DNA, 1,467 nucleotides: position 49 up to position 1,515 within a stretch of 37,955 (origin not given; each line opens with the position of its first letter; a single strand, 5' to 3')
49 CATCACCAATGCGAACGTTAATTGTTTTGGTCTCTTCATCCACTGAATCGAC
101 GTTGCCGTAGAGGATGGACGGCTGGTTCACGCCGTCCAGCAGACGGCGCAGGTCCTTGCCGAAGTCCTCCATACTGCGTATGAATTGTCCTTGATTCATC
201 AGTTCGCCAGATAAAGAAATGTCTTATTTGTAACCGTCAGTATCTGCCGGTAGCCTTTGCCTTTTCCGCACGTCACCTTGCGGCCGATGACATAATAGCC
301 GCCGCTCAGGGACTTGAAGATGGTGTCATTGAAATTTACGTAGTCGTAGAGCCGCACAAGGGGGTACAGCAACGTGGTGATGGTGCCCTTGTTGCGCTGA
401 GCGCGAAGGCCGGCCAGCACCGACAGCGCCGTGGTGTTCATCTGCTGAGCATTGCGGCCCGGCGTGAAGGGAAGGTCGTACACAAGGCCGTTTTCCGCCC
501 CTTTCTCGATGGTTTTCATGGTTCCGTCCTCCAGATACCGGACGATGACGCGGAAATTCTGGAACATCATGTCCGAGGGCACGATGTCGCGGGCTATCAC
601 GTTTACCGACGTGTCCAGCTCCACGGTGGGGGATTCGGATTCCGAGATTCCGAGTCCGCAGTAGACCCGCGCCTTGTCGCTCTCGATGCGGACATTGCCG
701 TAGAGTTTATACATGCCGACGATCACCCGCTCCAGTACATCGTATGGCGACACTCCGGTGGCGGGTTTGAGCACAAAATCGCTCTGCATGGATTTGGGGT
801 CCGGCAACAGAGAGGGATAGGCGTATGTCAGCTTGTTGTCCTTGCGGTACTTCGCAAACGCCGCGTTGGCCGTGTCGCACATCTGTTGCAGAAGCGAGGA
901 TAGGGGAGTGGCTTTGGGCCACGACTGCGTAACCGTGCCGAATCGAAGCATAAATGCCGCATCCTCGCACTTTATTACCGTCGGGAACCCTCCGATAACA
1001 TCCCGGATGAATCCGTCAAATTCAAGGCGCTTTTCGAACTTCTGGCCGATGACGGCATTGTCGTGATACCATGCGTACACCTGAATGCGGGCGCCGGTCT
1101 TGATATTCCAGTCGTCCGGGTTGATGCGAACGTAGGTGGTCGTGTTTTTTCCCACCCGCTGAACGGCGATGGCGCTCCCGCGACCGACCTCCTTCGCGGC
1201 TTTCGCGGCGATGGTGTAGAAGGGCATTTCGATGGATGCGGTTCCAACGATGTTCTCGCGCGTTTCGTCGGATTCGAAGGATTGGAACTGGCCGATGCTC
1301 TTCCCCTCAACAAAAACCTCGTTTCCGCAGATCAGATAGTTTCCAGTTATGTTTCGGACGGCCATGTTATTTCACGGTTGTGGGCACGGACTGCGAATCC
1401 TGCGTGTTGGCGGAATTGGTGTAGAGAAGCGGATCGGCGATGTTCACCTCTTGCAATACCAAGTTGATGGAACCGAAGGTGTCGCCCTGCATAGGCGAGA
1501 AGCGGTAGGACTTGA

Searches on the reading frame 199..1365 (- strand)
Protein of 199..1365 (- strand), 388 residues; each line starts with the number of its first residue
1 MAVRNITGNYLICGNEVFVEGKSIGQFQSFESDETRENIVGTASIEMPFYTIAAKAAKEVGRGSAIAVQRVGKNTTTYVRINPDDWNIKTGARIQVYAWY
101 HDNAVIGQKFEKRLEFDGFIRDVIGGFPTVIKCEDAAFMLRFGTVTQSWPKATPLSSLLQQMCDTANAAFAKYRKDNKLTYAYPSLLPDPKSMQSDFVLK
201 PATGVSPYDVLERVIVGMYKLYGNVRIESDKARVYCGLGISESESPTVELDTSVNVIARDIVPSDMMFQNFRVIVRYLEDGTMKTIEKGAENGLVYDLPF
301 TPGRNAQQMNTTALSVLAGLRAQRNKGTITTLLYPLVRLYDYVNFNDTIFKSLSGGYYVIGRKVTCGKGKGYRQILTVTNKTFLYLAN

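Call 40: search_protein_families(library=phrogs, proteins=[window:199-1365:-], max_evalue=0.001)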
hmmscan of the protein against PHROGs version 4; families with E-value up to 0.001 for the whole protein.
window:199-1365:- (388 aa): 1 family
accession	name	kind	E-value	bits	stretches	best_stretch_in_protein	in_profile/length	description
phrog_4930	-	tail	6.7e-18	65.9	1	85-378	46-310/319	baseplate hub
